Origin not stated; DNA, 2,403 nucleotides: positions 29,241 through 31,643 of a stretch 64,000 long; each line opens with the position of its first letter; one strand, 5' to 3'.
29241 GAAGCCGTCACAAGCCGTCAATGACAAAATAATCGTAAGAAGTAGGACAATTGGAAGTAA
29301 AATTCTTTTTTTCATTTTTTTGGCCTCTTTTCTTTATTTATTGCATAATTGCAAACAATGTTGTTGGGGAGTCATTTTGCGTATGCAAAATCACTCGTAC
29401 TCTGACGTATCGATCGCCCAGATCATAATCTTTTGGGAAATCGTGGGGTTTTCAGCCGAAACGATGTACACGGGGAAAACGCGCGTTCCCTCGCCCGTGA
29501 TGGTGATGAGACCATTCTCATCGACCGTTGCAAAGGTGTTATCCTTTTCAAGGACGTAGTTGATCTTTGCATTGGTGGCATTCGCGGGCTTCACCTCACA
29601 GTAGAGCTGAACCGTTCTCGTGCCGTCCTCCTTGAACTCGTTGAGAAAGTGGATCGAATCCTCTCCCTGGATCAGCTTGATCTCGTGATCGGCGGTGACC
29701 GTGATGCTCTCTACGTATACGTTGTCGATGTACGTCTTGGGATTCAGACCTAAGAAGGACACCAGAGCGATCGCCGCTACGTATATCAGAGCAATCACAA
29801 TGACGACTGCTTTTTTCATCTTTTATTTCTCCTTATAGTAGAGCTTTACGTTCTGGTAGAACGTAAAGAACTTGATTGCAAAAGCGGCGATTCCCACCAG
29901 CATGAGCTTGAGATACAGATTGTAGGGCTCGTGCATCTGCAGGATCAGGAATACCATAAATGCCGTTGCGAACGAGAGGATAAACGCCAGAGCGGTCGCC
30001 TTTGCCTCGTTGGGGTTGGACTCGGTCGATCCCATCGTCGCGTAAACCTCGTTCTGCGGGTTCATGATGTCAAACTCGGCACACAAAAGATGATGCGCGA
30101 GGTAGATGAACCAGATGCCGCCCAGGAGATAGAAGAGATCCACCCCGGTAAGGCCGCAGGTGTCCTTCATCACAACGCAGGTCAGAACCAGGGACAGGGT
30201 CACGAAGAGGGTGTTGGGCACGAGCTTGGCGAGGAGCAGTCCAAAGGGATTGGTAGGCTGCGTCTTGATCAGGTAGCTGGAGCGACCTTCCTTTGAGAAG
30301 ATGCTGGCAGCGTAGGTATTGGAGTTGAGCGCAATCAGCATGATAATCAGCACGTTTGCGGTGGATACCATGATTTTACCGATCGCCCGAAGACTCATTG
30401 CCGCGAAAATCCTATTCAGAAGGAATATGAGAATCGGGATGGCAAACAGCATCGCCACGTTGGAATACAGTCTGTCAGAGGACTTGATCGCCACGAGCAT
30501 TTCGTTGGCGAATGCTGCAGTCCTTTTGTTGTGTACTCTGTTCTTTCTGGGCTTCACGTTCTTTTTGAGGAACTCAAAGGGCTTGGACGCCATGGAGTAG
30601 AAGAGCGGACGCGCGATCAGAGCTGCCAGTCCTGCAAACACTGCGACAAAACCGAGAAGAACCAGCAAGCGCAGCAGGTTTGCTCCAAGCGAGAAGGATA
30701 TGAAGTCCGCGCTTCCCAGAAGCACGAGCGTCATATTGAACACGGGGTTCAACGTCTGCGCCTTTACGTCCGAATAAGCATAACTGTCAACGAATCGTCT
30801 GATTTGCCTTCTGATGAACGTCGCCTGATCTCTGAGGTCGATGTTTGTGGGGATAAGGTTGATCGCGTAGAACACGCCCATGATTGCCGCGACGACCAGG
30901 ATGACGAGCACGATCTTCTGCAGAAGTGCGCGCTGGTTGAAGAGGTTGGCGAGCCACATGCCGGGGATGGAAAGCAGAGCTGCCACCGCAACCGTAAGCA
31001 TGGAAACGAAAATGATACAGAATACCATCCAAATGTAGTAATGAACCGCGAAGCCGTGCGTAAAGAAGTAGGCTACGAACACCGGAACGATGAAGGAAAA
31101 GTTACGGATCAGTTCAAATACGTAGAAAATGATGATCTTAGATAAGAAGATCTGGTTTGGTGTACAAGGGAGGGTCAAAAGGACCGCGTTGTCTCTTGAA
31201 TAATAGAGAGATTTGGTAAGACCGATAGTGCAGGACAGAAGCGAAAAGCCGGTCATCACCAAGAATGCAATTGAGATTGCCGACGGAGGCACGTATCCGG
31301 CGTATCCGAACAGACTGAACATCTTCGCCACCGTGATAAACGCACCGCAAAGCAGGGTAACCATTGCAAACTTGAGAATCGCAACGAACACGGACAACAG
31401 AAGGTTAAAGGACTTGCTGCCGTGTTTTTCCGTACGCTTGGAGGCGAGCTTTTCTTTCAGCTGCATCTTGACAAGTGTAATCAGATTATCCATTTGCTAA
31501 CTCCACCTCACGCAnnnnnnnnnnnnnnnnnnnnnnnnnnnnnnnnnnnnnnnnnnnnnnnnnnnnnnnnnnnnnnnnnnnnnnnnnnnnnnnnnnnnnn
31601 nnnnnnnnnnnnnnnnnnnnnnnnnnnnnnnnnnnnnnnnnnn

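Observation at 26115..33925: Operon built around a YwaF/TMEM164-like polytopic domain fused to an ABC ATPase, with a partner permease, a Big_2 anchor protein and a 1066-aa Ig-repeat lipoprotein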

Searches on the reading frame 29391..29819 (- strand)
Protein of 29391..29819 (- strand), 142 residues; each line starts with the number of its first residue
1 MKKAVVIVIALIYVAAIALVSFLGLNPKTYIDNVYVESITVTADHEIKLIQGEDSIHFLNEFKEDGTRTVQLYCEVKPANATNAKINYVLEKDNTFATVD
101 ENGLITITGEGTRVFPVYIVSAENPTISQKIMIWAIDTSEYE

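Call 3: search_protein_families(library=pfam, proteins=[window:29391-29819:-], max_evalue=0.1)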
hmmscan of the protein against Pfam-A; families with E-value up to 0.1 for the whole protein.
window:29391-29819:- (142 aa): 1 family
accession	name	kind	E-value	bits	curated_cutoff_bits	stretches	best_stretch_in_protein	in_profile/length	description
PF02368.24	Big_2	-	0.0002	21.7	22.8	1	68-106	18-55/79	Bacterial Ig-like domain (group 2)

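Call 4: search_protein_families(library=ncbifam, proteins=[window:29391-29819:-], max_evalue=0.1)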
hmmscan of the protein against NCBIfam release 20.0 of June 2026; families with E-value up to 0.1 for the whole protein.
window:29391-29819:- (142 aa): 1 family
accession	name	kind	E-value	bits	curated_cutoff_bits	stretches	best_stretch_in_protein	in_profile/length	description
NF040942.2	hypo_ExtJ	equivalog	0.02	15.3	52.5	1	1-53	1-54/77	selenite/tellurite reduction operon protein ExtJ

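Call 75: search_protein_families(library=pfam, alignment_id=A6, max_evalue=0.01)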
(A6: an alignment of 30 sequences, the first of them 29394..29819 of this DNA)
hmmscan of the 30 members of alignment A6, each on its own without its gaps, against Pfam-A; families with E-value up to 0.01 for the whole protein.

A. member 1, window:29394-29819:- (142 aa): 1 family
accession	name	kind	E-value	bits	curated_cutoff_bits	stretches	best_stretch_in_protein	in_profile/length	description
PF02368.24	Big_2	-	0.0002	21.7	22.8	1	68-106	18-55/79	Bacterial Ig-like domain (group 2)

B. families by the number of members that match (of 30 scanned): 5 families
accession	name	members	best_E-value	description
PF02368.24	Big_2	17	1.7e-08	Bacterial Ig-like domain (group 2)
PF21764.3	Invasin_D4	1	0.00026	Invasin, domain 4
PF22268.1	DUF6954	1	0.0026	Family of unknown function (DUF6954)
PF22359.2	Big-like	1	0.0076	Bacterial Ig-like domain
PF17963.7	Big_9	1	0.0092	Bacterial Ig domain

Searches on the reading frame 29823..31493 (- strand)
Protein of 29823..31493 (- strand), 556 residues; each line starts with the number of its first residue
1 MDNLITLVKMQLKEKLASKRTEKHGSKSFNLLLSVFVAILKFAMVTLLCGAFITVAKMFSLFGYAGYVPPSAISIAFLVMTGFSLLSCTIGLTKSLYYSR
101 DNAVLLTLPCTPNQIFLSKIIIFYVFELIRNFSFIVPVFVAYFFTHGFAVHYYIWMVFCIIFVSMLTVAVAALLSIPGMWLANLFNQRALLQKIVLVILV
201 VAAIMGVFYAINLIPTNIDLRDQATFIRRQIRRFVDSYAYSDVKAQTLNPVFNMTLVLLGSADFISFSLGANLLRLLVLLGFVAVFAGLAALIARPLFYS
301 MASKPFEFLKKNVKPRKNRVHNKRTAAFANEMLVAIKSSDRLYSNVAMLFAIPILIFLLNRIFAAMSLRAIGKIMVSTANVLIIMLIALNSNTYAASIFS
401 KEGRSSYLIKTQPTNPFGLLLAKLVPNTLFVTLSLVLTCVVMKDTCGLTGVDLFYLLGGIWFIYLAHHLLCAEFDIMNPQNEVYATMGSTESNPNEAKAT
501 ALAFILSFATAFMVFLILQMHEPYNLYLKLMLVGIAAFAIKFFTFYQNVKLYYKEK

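Call 3: search_protein_families(library=pfam, proteins=[window:29823-31493:-], max_evalue=0.1)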
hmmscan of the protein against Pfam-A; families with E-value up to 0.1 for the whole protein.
window:29823-31493:- (556 aa): 1 family
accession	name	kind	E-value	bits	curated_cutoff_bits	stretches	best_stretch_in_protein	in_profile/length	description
PF16949.11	ABC_tran_2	-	5.3e-09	35.9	25.7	1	54-441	33-420/542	Putative ATP-binding cassette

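Call 4: search_protein_families(library=ncbifam, proteins=[window:29823-31493:-], max_evalue=0.1)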
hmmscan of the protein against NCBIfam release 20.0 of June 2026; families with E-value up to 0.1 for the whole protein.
window:29823-31493:- (556 aa): 0 families

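Call 43: search_solved_structures(query=A4, max_evalue=10, show_alignments=0)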
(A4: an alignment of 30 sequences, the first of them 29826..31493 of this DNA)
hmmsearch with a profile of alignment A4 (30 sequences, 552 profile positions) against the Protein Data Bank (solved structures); distinct sequences matched with E-value up to 10: 0.
